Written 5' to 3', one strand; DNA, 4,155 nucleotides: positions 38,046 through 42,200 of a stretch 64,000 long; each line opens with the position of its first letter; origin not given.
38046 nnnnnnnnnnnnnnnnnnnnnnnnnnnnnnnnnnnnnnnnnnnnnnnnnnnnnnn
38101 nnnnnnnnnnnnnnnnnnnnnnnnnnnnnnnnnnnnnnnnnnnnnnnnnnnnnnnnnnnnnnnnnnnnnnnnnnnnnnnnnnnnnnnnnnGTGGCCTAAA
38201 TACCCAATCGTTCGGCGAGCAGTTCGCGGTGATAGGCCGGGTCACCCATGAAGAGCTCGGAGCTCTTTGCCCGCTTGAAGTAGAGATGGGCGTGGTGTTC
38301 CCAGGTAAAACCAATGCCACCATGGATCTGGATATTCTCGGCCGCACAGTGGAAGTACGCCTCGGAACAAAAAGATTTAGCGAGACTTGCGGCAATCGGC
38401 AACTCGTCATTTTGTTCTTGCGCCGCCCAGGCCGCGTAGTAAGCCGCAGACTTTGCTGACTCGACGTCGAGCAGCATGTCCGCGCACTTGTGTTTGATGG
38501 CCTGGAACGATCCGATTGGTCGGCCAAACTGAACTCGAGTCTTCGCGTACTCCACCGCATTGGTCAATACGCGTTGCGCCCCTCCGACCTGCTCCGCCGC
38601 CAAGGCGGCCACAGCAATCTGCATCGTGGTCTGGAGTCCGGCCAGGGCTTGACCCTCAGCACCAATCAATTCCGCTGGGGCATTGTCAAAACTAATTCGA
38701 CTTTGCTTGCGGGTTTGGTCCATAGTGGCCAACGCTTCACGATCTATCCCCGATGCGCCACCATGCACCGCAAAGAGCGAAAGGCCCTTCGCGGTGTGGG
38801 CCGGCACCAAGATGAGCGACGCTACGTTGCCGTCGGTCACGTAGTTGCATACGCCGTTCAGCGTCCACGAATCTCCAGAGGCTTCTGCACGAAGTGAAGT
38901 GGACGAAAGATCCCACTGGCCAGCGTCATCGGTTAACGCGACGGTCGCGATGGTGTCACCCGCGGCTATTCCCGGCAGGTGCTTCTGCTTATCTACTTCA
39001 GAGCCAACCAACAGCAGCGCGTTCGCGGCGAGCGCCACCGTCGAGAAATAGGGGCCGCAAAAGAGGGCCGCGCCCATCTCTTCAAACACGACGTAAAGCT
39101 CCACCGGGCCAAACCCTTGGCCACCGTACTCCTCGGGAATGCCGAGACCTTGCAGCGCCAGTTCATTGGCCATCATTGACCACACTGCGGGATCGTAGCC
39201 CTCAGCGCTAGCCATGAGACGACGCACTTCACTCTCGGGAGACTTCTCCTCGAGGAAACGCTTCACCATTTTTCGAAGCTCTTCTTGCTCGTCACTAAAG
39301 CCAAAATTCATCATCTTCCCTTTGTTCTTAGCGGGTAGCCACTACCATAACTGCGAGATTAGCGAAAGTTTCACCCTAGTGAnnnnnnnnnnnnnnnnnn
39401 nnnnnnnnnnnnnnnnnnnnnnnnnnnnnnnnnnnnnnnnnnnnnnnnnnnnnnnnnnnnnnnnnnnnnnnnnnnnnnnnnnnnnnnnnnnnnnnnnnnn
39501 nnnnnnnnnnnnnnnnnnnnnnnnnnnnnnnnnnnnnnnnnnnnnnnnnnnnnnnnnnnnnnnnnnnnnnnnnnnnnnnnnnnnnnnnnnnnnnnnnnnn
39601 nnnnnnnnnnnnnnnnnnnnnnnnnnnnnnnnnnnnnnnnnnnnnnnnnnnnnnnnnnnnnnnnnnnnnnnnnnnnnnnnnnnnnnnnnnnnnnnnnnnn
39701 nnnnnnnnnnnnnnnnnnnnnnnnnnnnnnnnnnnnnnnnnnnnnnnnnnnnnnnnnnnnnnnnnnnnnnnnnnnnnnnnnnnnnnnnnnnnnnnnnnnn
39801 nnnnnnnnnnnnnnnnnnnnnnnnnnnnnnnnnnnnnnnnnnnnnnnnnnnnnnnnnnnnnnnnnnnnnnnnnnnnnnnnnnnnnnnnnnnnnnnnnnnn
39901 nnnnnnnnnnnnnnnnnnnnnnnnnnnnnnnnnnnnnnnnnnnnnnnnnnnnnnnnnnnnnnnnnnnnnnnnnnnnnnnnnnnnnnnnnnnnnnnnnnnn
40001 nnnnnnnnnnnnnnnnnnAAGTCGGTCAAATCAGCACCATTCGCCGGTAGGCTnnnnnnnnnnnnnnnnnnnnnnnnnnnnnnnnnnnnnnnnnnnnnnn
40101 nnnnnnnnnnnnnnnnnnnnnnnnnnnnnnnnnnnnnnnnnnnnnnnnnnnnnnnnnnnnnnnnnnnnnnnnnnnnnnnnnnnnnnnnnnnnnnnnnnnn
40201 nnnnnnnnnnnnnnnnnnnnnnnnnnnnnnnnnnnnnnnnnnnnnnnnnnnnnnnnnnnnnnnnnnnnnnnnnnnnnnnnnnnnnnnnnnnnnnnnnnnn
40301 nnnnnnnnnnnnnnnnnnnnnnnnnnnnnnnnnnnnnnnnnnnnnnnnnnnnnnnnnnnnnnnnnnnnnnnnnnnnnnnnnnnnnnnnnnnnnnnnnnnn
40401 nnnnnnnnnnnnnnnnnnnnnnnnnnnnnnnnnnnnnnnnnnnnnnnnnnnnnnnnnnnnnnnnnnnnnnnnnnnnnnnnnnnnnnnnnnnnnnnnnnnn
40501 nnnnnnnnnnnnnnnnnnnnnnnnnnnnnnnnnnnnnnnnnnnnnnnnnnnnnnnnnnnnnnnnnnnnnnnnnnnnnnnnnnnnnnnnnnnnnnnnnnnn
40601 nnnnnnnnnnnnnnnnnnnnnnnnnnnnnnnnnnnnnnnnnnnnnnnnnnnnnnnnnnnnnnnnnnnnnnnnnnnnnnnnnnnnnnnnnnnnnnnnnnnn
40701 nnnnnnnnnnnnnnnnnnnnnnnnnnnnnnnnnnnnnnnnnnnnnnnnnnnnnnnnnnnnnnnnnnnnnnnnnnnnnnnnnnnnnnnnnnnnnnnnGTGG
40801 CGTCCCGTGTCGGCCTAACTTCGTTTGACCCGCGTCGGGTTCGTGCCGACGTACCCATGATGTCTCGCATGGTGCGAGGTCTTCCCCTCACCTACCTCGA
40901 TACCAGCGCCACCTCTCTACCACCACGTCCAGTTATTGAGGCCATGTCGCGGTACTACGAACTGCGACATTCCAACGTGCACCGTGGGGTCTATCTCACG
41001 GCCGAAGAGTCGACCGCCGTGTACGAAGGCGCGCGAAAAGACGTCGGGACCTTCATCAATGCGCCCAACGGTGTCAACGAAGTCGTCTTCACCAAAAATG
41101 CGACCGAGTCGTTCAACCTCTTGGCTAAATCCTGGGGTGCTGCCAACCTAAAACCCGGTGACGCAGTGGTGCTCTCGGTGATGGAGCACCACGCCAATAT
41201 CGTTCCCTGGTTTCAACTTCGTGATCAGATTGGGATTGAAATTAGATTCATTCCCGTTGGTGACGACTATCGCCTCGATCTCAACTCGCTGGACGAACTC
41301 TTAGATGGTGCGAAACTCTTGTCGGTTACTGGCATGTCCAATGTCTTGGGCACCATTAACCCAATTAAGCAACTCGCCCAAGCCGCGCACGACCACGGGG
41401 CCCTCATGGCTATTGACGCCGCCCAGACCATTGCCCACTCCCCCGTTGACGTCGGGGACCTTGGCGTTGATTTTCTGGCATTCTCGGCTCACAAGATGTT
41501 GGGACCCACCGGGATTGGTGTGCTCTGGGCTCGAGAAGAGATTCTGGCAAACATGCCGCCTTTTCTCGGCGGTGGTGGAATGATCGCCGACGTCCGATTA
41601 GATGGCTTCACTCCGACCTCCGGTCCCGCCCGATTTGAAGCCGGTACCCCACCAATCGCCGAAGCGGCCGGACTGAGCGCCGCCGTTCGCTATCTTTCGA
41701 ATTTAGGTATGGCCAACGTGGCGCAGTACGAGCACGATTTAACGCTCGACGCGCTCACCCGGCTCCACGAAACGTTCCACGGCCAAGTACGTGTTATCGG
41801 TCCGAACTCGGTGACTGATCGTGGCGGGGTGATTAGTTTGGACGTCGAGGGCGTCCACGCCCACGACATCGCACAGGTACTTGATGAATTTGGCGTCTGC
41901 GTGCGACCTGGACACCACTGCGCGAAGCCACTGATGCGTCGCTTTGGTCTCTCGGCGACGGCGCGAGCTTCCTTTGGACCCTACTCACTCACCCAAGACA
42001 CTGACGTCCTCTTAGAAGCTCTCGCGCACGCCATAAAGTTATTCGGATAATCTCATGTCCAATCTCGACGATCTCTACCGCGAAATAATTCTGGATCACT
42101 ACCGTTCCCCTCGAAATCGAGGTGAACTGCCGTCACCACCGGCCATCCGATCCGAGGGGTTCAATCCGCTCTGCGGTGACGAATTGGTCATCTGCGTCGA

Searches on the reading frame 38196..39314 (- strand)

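Call 35: search_protein_families(library=pfam, proteins=[window:38196-39314:-], max_evalue=0.00001)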
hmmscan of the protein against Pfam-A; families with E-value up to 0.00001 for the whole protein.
window:38196-39314:- (372 aa): 4 families
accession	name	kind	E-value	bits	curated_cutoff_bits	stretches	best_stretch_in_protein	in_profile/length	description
PF00441.29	Acyl-CoA_dh_1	-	1.5e-33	116.5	22.4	1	228-370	8-149/150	Acyl-CoA dehydrogenase, C-terminal domain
PF02771.21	Acyl-CoA_dh_N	-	4.3e-19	69.4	22.9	1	7-120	1-113/113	Acyl-CoA dehydrogenase, N-terminal domain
PF08028.16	Acyl-CoA_dh_2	-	1.8e-07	31.9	22.7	1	237-339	2-113/134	Acyl-CoA dehydrogenase, C-terminal domain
PF02770.24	Acyl-CoA_dh_M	-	2.7e-07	31.1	33.3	1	125-211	2-96/97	Acyl-CoA dehydrogenase, middle domain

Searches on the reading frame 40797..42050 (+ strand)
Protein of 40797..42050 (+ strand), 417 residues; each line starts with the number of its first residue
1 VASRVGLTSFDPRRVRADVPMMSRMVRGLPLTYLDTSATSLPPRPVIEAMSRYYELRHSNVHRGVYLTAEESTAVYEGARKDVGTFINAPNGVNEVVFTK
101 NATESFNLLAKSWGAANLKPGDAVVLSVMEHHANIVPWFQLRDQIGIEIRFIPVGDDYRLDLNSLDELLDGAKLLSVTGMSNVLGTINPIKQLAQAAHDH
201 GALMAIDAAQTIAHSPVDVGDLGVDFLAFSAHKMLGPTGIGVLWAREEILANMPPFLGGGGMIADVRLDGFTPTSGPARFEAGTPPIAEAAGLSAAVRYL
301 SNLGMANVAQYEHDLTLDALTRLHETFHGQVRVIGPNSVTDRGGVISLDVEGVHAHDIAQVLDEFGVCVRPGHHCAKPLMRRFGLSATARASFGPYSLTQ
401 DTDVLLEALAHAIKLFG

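Call 35: search_protein_families(library=pfam, proteins=[window:40797-42050:+], max_evalue=0.00001)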
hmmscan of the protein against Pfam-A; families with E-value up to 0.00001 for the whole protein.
window:40797-42050:+ (417 aa): 2 families
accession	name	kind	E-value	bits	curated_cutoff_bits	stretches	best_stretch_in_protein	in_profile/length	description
PF00266.25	Aminotran_5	-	3.2e-127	425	21.5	1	32-404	1-370/371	Aminotransferase class-V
PF00155.27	Aminotran_1_2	-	6.8e-06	25.9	19.7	0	116-378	86-339/361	Aminotransferase class I and II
